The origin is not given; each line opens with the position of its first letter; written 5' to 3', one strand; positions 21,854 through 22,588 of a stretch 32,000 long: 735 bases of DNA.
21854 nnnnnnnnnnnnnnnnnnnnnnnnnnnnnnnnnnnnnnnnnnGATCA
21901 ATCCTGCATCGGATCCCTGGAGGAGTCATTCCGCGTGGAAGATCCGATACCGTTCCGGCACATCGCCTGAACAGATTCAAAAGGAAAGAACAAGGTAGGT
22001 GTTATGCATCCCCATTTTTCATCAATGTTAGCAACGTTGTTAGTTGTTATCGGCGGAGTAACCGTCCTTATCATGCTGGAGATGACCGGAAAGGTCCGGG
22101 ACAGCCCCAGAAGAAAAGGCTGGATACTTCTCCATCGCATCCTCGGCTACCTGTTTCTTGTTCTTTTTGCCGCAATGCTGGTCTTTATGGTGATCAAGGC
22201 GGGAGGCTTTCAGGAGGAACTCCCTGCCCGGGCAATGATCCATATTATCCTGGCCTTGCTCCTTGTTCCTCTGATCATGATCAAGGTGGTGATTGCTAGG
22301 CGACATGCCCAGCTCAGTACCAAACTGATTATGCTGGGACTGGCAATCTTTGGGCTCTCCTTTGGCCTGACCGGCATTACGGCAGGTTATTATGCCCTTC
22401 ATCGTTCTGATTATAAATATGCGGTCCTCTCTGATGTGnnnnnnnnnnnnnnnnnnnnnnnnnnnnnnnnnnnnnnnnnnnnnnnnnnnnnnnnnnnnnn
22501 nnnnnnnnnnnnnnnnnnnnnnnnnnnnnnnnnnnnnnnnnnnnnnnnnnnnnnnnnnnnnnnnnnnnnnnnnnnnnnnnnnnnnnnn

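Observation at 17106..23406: Orphan RACo-like activator, zinc-ribbon GltS-like flavoprotein and two membrane cytochrome paralogs in one same-strand cluster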

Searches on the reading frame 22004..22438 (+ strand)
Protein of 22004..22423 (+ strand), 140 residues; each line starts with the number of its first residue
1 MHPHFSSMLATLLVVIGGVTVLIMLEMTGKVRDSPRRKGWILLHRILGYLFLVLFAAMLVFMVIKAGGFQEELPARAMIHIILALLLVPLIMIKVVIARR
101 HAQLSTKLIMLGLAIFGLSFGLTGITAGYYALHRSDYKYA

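Call 55: search_protein_families(library=pfam, proteins=[window:22004-22423:+], max_evalue=0.01)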
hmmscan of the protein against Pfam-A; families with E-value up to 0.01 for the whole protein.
window:22004-22423:+ (140 aa): 4 families
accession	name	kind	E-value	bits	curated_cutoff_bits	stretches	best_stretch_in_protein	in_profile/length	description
PF25592.1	DUF7937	-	2.1e-05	24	31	1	17-121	115-221/402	Domain of unknown function (DUF7937)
PF20139.4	DUF6529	-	0.00018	21.7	23.3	1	7-123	42-156/171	Family of unknown function (DUF6529)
PF03595.22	SLAC1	-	0.0012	18.5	27.9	1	2-125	68-186/331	Voltage-dependent anion channel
PF13687.11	DUF4153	-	0.0023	17.6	27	1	45-104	288-347/373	Domain of unknown function (DUF4153)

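Call 65: predict_structure(alignment_id=A4)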
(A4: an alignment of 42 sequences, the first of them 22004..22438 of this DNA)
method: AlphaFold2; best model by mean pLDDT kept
length: 145 residues; sequences in the alignment: 42
mean_pLDDT: 67.6   pTM: 0.53
mean pLDDT of the five models: 67.6, 56.1, 55.2, 50.8, 47.7
residues with pLDDT >= 90: 0; 70-90: 79; 50-70: 54; < 50: 12
segments of 3 or more residues with pLDDT < 50: 136-145
pLDDT, mean of each block of 10 residues (from residue 1): 66 78 69 64 81 77 62 61 73 73 66 77 66 49 39
secondary structure, 60 per line:
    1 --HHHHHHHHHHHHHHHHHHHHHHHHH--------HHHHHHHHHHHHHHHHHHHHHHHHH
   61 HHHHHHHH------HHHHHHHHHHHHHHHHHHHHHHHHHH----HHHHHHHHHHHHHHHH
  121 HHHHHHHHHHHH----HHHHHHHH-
elements in order: H3-27 H36-68 H75-100 H105-132 H137-144
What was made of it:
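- On Transmembrane di-haem b anchors (cytochrome b561, HyaC or SdhCD type): The model pLDDT is 67.6 (call 65).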

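Call 67: fold_search(model_id=the predicted structure, library=pdb)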
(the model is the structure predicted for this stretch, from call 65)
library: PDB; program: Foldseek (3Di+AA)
matches with E <= 10: 298; with E <= 0.001: 0
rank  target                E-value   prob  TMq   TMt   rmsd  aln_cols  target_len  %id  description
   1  6egc                  1.5e-01  0.99  0.54  0.53   5.6       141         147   11  Single-chain version of 2L4HC2_23 (PDB 5J0K) (released 2019-05-29)
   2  9n0k_A                1.7e-01  0.98  0.48  0.52   4.7       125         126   14  Crystal structure of KABLE triple mutant (Ile12Phe, Lys14Pro, Leu20Trp) (released 2025-08-20)
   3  9n0i_A                2.0e-01  0.97  0.47  0.51   4.8       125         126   14  Crystal structure of KABLE double mutant (Lys14Pro, Leu20Trp) (released 2025-08-20)
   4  7xgg_A                2.1e-01  0.90  0.44  0.40   8.0       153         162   10  Crystal structure of BCL-xL in complex with computationally designed inhibitor protein (released 2022-07-20)
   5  9n0i_E                2.8e-01  0.97  0.52  0.56   5.1       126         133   15  Crystal structure of KABLE double mutant (Lys14Pro, Leu20Trp) (released 2025-08-20)
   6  7xge_C                2.8e-01  0.87  0.44  0.41   7.8       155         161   10  Crystal structure of MCL-1 in complex with computationally designed inhibitor protein (released 2022-07-20)
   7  7xge_E                2.8e-01  0.51  0.33  0.33   8.1       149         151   11  Crystal structure of MCL-1 in complex with computationally designed inhibitor protein (released 2022-07-20)
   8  7xge_A                2.9e-01  0.60  0.33  0.30   9.3       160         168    8  Crystal structure of MCL-1 in complex with computationally designed inhibitor protein (released 2022-07-20)
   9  7xge_G                3.6e-01  0.80  0.42  0.38   8.7       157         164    8  Crystal structure of MCL-1 in complex with computationally designed inhibitor protein (released 2022-07-20)
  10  8ccr                  4.8e-01  0.94  0.48  0.62   4.5       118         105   14  Crystal structure of the T19D mutant of the de novo diheme binding 4D2 (released 2023-08-09)
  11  7jh6_A                5.3e-01  0.69  0.49  0.43   7.0       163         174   13  De novo designed two-domain di-Zn(II) and porphyrin-binding protein (released 2020-12-09)
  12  8tn1_A                5.9e-01  0.85  0.55  0.54   5.2       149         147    9  De novo designed protein binds poly ADP ribose polymerase inhibitors (PARPi) - apo (released 2024-04-24)
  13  6g94_A                5.9e-01  0.47  0.41  0.37   8.3       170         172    9  Structure of E. coli hydrogenase-1 C19G variant in complex with cytochrome b (released 2018-06-13)
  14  5w93_A                6.6e-01  0.91  0.56  0.61   4.5       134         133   10  p130Cas complex with paxillin LD1 (released 2017-09-06)
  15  3t6g_D                6.9e-01  0.94  0.62  0.67   4.1       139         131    6  Structure of the complex between NSP3 (SHEP1) and p130Cas (released 2011-11-23)
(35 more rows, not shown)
